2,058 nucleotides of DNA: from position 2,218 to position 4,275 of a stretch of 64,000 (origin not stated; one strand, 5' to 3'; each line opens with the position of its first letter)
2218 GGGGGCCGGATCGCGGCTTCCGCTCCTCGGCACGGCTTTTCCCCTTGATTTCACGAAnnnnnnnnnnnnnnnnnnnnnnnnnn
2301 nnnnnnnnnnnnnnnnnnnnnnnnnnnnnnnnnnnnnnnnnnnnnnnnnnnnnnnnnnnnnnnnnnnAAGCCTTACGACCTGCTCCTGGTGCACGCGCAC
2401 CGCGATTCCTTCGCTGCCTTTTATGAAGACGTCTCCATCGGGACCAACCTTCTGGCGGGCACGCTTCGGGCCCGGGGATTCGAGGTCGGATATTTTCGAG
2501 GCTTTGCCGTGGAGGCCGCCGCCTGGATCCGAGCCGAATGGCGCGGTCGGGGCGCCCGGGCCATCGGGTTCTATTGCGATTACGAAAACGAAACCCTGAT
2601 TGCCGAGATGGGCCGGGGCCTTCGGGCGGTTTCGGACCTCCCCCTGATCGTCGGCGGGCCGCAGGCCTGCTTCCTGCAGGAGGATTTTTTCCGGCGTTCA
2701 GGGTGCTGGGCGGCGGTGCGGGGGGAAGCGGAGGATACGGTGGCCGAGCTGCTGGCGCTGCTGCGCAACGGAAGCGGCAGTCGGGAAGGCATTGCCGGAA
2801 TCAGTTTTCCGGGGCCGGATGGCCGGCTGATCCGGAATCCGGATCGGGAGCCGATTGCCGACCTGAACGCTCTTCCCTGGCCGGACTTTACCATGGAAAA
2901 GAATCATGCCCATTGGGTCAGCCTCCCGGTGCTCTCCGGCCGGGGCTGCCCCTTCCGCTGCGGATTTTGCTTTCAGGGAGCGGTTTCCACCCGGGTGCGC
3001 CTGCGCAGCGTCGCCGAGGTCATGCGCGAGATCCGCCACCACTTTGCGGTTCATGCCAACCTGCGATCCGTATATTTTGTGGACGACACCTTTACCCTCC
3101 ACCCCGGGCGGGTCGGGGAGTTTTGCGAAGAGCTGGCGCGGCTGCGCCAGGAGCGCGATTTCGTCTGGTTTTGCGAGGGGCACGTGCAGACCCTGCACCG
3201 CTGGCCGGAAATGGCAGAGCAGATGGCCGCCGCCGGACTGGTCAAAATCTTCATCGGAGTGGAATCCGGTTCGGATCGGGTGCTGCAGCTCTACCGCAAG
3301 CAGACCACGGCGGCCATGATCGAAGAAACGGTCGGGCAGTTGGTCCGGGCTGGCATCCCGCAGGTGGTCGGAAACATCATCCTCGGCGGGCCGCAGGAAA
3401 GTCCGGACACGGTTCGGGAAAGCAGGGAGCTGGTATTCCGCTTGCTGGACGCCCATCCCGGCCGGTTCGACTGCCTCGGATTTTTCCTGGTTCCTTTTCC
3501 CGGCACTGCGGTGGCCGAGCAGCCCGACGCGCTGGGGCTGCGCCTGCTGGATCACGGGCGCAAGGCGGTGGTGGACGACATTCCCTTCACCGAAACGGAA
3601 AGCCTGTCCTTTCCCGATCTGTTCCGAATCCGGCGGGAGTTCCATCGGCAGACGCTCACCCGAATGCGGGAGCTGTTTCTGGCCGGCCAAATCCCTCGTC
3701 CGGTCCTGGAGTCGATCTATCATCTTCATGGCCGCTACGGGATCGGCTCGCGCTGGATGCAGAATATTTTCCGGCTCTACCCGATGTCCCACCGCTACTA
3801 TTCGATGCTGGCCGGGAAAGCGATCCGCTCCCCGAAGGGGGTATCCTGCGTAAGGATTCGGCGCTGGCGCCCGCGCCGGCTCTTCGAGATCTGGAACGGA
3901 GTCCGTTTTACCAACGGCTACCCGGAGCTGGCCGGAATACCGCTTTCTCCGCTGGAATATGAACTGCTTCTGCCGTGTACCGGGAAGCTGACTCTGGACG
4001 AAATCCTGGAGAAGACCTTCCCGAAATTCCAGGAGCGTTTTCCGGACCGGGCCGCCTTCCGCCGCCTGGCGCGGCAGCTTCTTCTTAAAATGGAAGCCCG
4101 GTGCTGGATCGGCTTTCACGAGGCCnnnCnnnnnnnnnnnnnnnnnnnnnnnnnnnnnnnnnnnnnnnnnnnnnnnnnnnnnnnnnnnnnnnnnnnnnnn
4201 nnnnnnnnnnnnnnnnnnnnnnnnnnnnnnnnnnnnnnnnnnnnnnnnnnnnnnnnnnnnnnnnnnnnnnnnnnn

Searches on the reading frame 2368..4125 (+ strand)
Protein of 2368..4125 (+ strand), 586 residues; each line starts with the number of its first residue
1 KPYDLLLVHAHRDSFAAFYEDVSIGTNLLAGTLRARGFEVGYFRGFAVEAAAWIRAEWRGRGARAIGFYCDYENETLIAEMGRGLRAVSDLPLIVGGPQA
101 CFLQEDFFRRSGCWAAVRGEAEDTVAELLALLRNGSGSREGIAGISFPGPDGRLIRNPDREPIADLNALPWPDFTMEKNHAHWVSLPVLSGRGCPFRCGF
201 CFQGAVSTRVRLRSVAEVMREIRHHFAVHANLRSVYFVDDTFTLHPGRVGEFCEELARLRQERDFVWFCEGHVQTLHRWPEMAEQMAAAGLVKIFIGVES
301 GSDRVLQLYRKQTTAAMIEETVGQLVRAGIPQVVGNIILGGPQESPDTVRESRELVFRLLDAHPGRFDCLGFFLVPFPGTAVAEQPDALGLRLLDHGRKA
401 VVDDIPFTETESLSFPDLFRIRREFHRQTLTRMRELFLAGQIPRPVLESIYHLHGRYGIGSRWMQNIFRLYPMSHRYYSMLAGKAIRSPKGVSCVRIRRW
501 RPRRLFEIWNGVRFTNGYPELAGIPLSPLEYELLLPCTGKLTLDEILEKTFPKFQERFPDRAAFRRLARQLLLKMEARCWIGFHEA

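Call 5: search_protein_families(library=pfam, proteins=[window:2368-4125:+], max_evalue=1)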
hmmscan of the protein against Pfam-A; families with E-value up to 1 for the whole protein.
window:2368-4125:+ (586 aa): 2 families
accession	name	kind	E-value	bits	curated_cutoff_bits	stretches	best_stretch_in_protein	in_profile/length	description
PF04055.27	Radical_SAM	-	1.7e-23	84.1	29.5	1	190-355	3-165/166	Radical SAM superfamily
PF02310.24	B12-binding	-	1e-10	41.9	32.1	1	23-129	14-121/121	B12 binding domain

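Call 7: search_protein_families(library=ncbifam, proteins=[window:2368-4125:+], max_evalue=1)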
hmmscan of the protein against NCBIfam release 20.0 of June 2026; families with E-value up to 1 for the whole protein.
window:2368-4125:+ (586 aa): 36 families (the best 25 are shown)
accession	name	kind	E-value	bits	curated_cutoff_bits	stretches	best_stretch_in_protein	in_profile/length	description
NF050148.1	rSAM_ApyD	equivalog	2.2e-31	109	750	1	86-384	99-391/645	RiPP biosynthesis radical SAM protein ApyD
TIGR03471.1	HpnJ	equivalog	1.6e-29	103.2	577.6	1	140-419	143-417/472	hopanoid biosynthesis associated radical SAM protein HpnJ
TIGR04479.1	bcpD_PhpK_rSAM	subfamily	6.4e-25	87.5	600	1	119-357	178-407/504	PhpK family radical SAM P-methyltransferase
TIGR02026.1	BchE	equivalog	1.2e-22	80.5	481.35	1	90-350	92-356/497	magnesium-protoporphyrin IX monomethyl ester anaerobic oxidative cyclase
TIGR04013.1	B12_SAM_MJ_1487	hypoth_equivalog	2.5e-20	72.7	251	2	92-227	72-194/382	TIGR04013 family B12-binding domain/radical SAM domain-containing protein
TIGR04072.2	rSAM_ladder_B12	equivalog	1e-19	70.5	360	1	80-354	88-344/443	lipid biosynthesis B12-binding/radical SAM protein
NF038361.1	rSAM_Sden_1168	equivalog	5.7e-16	58.2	575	1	116-356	202-448/560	Sden_1168 family B12-binding radical SAM P-methyltransferase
TIGR04014.1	B12_SAM_MJ_0865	equivalog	3.2e-15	55.9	360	1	93-358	71-335/434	methyl-coenzyme M reductase glutamine C-methyltransferase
NF033712.0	B12_rSAM_KedN5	subfamily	3.7e-15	55.2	700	1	116-266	118-274/624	KedN5 family methylcobalamin-dependent radical SAM C-methyltransferase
TIGR04295.1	B12_rSAM_oligo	hypoth_equivalog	8.5e-15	54.4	400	1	85-350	97-353/422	TIGR04295 family B12-binding domain-containing radical SAM protein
TIGR04367.1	HpnR_B12_rSAM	equivalog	3.9e-14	52.1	650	1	7-316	5-311/490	hopanoid C-3 methylase HpnR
TIGR03975.1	rSAM_ocin_1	subfamily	5.7e-13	48.2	281.85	1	116-355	185-426/606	RiPP maturation radical SAM C-methyltransferase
TIGR04385.1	B12_rSAM_cofa1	equivalog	1.6e-11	44.1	450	1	185-365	195-370/438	B12 lower ligand biosynthesis radical SAM protein BzaD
NF033070.1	rSAM_AprD4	equivalog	1.5e-10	40.6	500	1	192-383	203-387/456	AprD4 family radical SAM diol-dehydratase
NF045585.1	rSAM_slr0320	equivalog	3.6e-10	38.9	775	1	171-351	222-401/511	photosystem II high light acclimation radical SAM protein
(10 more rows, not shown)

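Call 13: find_homologous_proteins(query=A1, max_evalue=1e-20)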
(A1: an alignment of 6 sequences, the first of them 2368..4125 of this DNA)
Query A1 (6 sequences) (586 aa, profile of the alignment): 772 proteins with E <= 1e-20 among 8000 candidates; the best 120 are listed.
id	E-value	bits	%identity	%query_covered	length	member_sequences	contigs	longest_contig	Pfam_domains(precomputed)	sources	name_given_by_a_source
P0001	2.4e-276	936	52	100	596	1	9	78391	PF04055.28,PF02310.25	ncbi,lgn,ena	-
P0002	2.5e-274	929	100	100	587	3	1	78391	PF04055.28,PF02310.25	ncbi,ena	-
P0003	1.0e-259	881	39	96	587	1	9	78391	PF04055.28,PF02310.25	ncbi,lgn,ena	-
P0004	9.8e-239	812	41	93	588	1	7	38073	PF04055.28,PF02310.25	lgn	-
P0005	4.1e-238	810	65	99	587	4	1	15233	PF04055.28,PF02310.25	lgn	-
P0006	3.1e-236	803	49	99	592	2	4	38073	PF04055.28,PF02310.25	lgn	-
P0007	8.0e-234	795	48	99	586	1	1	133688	PF04055.28,PF02310.25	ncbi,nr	ncbi:MAG: radical SAM protein [Clostridia bacterium]|nr:radical SAM protein [Clostridia bacterium]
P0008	1.2e-233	795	49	99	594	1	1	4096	PF04055.28,PF02310.25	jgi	jgi:anaerobic magnesium-protoporphyrin IX monomethyl ester cyclase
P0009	2.5e-230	784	34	99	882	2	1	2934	PF04055.28,PF02310.25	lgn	-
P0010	4.3e-229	780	41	96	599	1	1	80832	PF04055.28,PF02310.25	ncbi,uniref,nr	ncbi:radical SAM protein [Heliobacterium undosum]|uniref:Radical SAM protein n=1 Tax=Heliomicrobium 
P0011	5.2e-228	776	34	99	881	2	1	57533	PF04055.28,PF02310.25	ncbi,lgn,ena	-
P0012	1.8e-227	774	46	99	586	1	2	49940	PF04055.28,PF02310.25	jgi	jgi:radical SAM superfamily enzyme YgiQ (UPF0313 family)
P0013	1.9e-227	774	35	99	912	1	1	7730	PF04055.28,PF02310.25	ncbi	-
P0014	2.6e-226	771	40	99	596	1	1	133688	PF04055.28,PF02310.25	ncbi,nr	ncbi:MAG: B12-binding domain-containing radical SAM protein [Clostridia bacterium]|nr:B12-binding do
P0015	3.9e-226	770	34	96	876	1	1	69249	PF04055.28,PF02310.25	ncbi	-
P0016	1.5e-225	768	49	99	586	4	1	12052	PF04055.28,PF02310.25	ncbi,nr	ncbi:radical SAM protein [Candidatus Parcubacteria bacterium]|nr:MAG: radical SAM protein [Candidatu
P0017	8.4e-225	766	46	99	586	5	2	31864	PF04055.28,PF02310.25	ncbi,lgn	-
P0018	1.2e-224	765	49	99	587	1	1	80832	PF04055.28,PF02310.25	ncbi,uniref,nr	ncbi:radical SAM protein [Heliobacterium undosum]|uniref:Radical SAM protein n=1 Tax=Heliomicrobium 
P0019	1.7e-223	761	40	99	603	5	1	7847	PF04055.28,PF02310.25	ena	-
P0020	2.4e-223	761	34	99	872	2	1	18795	PF04055.28,PF02310.25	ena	-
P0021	5.6e-223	760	40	99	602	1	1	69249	PF04055.28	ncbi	-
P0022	9.4e-223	759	47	99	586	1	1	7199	PF04055.28,PF02310.25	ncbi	ncbi:MAG: radical SAM protein [Candidatus Eremiobacterota bacterium]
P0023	1.0e-221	755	40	99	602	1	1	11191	PF04055.28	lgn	-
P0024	4.1e-221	753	35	89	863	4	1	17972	PF04055.28,PF02310.25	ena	-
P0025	4.2e-220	750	41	96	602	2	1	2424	PF04055.28,PF02310.25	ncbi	-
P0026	4.6e-220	750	48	99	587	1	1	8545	PF04055.28,PF02310.25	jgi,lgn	-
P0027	7.0e-220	749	40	96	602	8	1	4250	PF04055.28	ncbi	-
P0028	9.7e-219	746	39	99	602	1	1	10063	PF04055.28,PF02310.25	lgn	-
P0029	3.4e-218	744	45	99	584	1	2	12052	PF04055.28,PF02310.25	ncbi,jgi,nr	ncbi:radical SAM protein [Candidatus Parcubacteria bacterium]|nr:MAG: radical SAM protein [Candidatu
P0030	6.6e-218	743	37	99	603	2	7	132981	PF04055.28,PF02310.25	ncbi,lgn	ncbi:MAG: radical SAM protein [Candidatus Wallbacteria bacterium]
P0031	7.1e-218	743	33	99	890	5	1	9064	PF04055.28,PF02310.25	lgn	-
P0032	1.5e-217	742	49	99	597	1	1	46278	PF04055.28,PF02310.25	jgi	jgi:anaerobic magnesium-protoporphyrin IX monomethyl ester cyclase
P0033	8.3e-217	739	38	99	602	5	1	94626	PF04055.28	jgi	jgi:radical SAM superfamily enzyme YgiQ (UPF0313 family)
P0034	2.7e-215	734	44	99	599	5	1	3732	PF04055.28,PF02310.25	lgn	-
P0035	4.0e-215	734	39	99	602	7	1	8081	PF04055.28,PF02310.25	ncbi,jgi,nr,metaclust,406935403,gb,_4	ncbi:MAG: hypothetical protein ACD_47C00144G0004 [uncultured bacterium]|nr:MAG: hypothetical protein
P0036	1.8e-213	728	44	99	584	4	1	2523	PF04055.28,PF02310.25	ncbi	-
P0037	2.6e-213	728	39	99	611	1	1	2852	PF04055.28,PF02310.25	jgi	jgi:radical SAM superfamily enzyme YgiQ (UPF0313 family)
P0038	3.5e-213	727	45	99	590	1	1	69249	PF04055.28,PF02310.25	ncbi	-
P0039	3.5e-212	724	38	96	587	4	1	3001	PF04055.28,PF02310.25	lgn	-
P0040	4.6e-212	724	37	96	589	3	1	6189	PF04055.28,PF02310.25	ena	-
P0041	1.1e-211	722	37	99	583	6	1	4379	PF04055.28,PF02310.25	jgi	-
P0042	9.9e-211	719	37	77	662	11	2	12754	PF04055.28,PF02310.25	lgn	-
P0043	1.4e-210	719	37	99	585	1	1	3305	PF04055.28,PF02310.25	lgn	-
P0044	6.2e-210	717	46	99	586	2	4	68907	PF04055.28,PF02310.25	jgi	-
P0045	6.7e-210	716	38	96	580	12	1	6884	PF04055.28,PF02310.25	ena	-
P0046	9.1e-210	716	45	99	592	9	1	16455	PF04055.28,PF02310.25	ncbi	-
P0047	1.9e-209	715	39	96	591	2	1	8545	PF04055.28,PF02310.25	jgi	-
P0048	5.3e-209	713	38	96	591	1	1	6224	PF04055.28,PF02310.25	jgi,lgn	jgi:radical SAM superfamily enzyme YgiQ (UPF0313 family)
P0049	3.7e-208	711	43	99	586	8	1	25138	PF04055.28,PF02310.25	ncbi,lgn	-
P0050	2.3e-207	708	36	99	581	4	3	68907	PF04055.28,PF02310.25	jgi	-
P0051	4.6e-207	707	39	99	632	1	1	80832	PF04055.28,PF02310.25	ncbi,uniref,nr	ncbi:radical SAM protein [Heliobacterium undosum]|uniref:Radical SAM protein n=1 Tax=Heliomicrobium 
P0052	7.3e-207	706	44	99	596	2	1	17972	PF04055.28,PF02310.25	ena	-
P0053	1.9e-206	705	45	99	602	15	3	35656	PF04055.28,PF02310.25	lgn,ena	-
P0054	2.9e-205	701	36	95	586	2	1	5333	PF04055.28,PF02310.25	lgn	-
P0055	1.8e-203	695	37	100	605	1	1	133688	PF04055.28,PF02310.25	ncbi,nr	ncbi:MAG: B12-binding domain-containing radical SAM protein [Clostridia bacterium]|nr:B12-binding do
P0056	8.7e-201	686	37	99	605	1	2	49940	PF04055.28,PF02310.25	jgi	jgi:radical SAM superfamily enzyme YgiQ (UPF0313 family)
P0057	1.1e-198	679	35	96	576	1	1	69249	PF04055.28,PF02310.25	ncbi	-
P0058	1.2e-194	666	38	89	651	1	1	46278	PF04055.28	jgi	jgi:anaerobic magnesium-protoporphyrin IX monomethyl ester cyclase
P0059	1.7e-188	646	35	99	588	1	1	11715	PF04055.28,PF02310.25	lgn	-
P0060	7.5e-186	637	36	99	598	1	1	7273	PF04055.28,PF02310.25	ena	-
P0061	3.1e-177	609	33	99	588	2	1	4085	PF04055.28,PF02310.25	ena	-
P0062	5.7e-177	608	36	79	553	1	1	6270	PF04055.28,PF02310.25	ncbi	ncbi:MAG: radical SAM protein, partial [Candidatus Eremiobacterota bacterium]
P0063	2.9e-172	592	36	99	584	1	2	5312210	PF04055.28,PF02310.25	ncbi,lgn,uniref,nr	ncbi:B12-binding domain-containing radical SAM protein [Sporomusa malonica]|uniref:Anaerobic Mg-prot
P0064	3.8e-172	592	41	71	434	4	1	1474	PF04055.28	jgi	-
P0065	6.4e-172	591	34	94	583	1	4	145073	PF04055.28,PF02310.25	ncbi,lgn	-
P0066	1.1e-170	587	34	95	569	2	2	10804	PF04055.28,PF02310.25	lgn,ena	-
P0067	7.9e-170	584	35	97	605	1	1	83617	PF04055.28,PF02310.25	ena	-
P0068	9.8e-167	574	31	99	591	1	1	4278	PF04055.28,PF02310.25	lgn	-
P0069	6.5e-164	565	35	97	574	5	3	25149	PF04055.28,PF02310.25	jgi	jgi:radical SAM superfamily enzyme YgiQ (UPF0313 family)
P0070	4.3e-162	559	35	99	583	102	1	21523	PF04055.28,PF02310.25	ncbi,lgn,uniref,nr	ncbi:B12-binding domain-containing radical SAM protein [Acetobacterium wieringae]|uniref:B12-binding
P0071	1.8e-160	553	35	86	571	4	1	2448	PF04055.28,PF02310.25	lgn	-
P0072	2.5e-160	553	33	90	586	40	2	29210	PF04055.28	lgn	-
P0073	4.5e-160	552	35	91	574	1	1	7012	PF04055.28,PF02310.25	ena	-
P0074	1.4e-157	544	34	79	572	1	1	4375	PF04055.28,PF02310.25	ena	-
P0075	2.4e-157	543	34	96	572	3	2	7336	PF04055.28,PF02310.25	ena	-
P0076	1.1e-156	541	35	99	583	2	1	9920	PF04055.28,PF02310.25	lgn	-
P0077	1.1e-156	541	35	89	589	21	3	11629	PF04055.28,PF02310.25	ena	-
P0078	1.6e-156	540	31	97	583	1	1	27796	PF04055.28,PF02310.25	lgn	-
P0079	5.3e-156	538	31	99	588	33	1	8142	PF04055.28,PF02310.25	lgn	-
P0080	8.1e-155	535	31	99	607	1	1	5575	PF04055.28,PF02310.25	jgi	jgi:radical SAM superfamily enzyme YgiQ (UPF0313 family)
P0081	7.6e-154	531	34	93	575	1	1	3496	PF04055.28,PF02310.25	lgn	-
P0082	7.8e-154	531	33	93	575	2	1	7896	PF04055.28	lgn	-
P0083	1.3e-153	531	35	95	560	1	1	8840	PF04055.28,PF02310.25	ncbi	-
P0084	1.5e-153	530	33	89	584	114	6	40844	PF04055.28,PF02310.25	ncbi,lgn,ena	-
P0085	2.5e-153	530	34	93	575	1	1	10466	PF04055.28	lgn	-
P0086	5.3e-153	529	33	93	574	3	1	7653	PF04055.28,PF02310.25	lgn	-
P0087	1.3e-152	527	34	89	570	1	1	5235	PF04055.28,PF02310.25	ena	-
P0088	6.9e-152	525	32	95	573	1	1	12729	PF04055.28,PF02310.25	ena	-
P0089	8.6e-152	525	33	97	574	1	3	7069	PF04055.28,PF02310.25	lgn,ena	-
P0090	2.2e-151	523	33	90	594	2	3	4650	PF04055.28,PF02310.25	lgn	-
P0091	3.5e-151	523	33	95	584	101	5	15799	PF04055.28,PF02310.25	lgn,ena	-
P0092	3.8e-151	522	36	89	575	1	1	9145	PF04055.28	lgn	-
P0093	3.9e-151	522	35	90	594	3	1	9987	PF04055.28,PF02310.25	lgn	-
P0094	5.6e-151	522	33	99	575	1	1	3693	PF04055.28,PF02310.25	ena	-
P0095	1.1e-150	521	34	91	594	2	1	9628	PF04055.28,PF02310.25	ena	-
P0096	1.9e-150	520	35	89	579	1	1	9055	PF04055.28,PF02310.25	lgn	-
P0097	2.0e-149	517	33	93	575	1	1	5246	PF04055.28,PF02310.25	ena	-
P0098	2.7e-149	516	32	93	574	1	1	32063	PF04055.28,PF02310.25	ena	-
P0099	1.2e-148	514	33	95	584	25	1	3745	PF04055.28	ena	-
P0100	2.3e-148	513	34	93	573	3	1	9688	PF04055.28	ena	-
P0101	2.5e-148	513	32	93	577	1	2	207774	PF01978.26,PF04055.28,PF02310.25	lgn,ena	-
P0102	3.1e-148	513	34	93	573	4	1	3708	PF04055.28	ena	-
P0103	4.4e-148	512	33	93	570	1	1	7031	PF04055.28,PF02310.25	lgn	-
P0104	6.8e-148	512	31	85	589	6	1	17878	PF04055.28,PF02310.25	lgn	-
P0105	1.2e-147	511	31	93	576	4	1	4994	PF04055.28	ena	-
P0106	1.3e-147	511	34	93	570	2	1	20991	PF04055.28,PF02310.25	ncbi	-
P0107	2.7e-147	510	33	89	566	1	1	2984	PF04055.28,PF02310.25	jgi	jgi:radical SAM superfamily enzyme YgiQ (UPF0313 family)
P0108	4.9e-147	509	34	94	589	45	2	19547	PF04055.28,PF02310.25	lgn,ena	-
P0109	9.2e-147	508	33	93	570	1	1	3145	PF04055.28,PF02310.25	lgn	-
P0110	1.3e-146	507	30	91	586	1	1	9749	PF04055.28,PF02310.25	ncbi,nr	ncbi:MAG: B12-binding domain-containing radical SAM protein [Lachnospiraceae bacterium]|nr:B12-bindi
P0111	1.3e-146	507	35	93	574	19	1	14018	PF04055.28,PF02310.25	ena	-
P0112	2.2e-146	507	31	93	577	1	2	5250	PF04055.28,PF02310.25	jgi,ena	-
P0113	2.3e-146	507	32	91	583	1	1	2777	PF04055.28,PF02310.25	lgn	-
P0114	3.0e-146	506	33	94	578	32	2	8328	PF04055.28,PF02310.25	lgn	-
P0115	4.9e-145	502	32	97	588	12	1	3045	PF04055.28,PF02310.25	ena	-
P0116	4.9e-145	502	31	95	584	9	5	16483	PF04055.28,PF02310.25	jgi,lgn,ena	-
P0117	5.1e-145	502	35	90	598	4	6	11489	PF04055.28,PF02310.25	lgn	-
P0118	1.2e-144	501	31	97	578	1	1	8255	PF04055.28,PF02310.25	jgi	-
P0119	1.2e-144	501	30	99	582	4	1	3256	PF04055.28,PF02310.25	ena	-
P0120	1.4e-144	501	31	94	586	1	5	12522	PF04055.28,PF02310.25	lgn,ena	-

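Call 35: find_encoding_contigs(protein=P0002, flank=3000, max_places=2)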
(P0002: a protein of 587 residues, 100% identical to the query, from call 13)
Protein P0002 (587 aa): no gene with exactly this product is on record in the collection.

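Call 36: find_encoding_contigs(protein=P0018, flank=10000, max_places=2)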
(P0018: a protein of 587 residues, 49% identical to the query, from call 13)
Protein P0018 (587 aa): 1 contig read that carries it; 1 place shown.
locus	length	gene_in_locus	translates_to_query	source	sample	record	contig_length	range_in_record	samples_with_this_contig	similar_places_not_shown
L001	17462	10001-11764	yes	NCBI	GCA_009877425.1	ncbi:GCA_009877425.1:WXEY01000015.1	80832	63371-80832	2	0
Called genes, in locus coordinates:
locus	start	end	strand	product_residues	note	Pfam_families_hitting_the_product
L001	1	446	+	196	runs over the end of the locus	-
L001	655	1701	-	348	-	PF00112:Peptidase_C1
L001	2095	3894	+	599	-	PF02310:B12-binding, PF04055:Radical_SAM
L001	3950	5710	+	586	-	PF02310:B12-binding (weak), PF04055:Radical_SAM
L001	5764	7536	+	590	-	PF02310:B12-binding, PF04055:Radical_SAM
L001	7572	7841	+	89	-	PF07862:Nif11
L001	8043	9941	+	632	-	PF02310:B12-binding, PF04055:Radical_SAM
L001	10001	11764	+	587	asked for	PF02310:B12-binding, PF04055:Radical_SAM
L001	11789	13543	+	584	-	PF02310:B12-binding, PF04055:Radical_SAM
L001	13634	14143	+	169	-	-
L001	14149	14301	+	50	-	-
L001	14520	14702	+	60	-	PF02463:SMC_N, PF13175:AAA_15, PF13476:AAA_23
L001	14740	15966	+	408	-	PF14690:Zn_ribbon_ISL3, PF13542:HTH_Tnp_ISL3, PF01610:DDE_Tnp_ISL3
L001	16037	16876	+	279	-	PF13175:AAA_15, PF13304:AAA_21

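Call 38: find_encoding_contigs(protein=P0007, flank=10000, max_places=2)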
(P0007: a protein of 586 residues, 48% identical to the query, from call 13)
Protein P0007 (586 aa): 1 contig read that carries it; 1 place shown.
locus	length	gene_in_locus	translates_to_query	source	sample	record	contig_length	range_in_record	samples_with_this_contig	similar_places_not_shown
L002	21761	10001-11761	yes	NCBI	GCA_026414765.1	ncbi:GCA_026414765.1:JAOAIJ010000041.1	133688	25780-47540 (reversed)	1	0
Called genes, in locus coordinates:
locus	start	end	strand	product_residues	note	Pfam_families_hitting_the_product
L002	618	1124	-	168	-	PF02357:NusG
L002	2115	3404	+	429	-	PF13529:Peptidase_C39_2 (weak)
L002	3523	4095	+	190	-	-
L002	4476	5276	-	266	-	PF08867:FRG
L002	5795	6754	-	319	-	PF01544:CorA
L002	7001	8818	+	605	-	PF02310:B12-binding, PF04055:Radical_SAM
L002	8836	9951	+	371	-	-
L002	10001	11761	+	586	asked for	PF02310:B12-binding (weak), PF04055:Radical_SAM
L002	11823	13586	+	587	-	PF02310:B12-binding, PF04055:Radical_SAM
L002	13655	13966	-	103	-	PF07862:Nif11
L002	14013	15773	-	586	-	PF02310:B12-binding, PF04055:Radical_SAM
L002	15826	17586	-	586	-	PF02310:B12-binding (faint), PF04055:Radical_SAM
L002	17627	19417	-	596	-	PF02310:B12-binding (weak), PF04055:Radical_SAM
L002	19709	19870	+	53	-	-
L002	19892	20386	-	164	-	PF13529:Peptidase_C39_2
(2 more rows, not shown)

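Call 39: find_encoding_contigs(protein=P0011, flank=10000, max_places=2)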
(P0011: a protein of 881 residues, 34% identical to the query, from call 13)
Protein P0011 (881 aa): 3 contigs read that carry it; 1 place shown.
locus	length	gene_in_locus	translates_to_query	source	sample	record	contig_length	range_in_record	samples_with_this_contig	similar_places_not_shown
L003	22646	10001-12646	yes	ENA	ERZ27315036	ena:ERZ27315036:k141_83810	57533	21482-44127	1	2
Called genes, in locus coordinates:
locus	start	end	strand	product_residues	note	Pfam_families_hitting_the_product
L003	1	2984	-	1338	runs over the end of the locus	PF00989:PAS (faint), PF08448:PAS_4 (faint), PF13188:PAS_8 (faint), PF08447:PAS_3, PF00512:HisKA, PF02518:HATPase_c, PF00072:Response_reg, PF01627:Hpt (weak), +1 more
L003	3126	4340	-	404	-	PF08239:SH3_3 (weak)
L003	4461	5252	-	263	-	-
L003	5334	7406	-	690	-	PF00144:Beta-lactamase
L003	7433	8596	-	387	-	PF00144:Beta-lactamase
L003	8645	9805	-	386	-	PF00144:Beta-lactamase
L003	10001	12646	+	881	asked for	PF02310:B12-binding, PF04055:Radical_SAM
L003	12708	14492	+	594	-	PF02310:B12-binding, PF04055:Radical_SAM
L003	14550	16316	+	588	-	PF02310:B12-binding, PF04055:Radical_SAM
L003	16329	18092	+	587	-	PF02310:B12-binding, PF04055:Radical_SAM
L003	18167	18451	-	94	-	PF07862:Nif11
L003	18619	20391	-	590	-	PF02310:B12-binding, PF04055:Radical_SAM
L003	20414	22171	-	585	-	PF02310:B12-binding (weak), PF04055:Radical_SAM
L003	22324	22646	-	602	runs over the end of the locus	PF04055:Radical_SAM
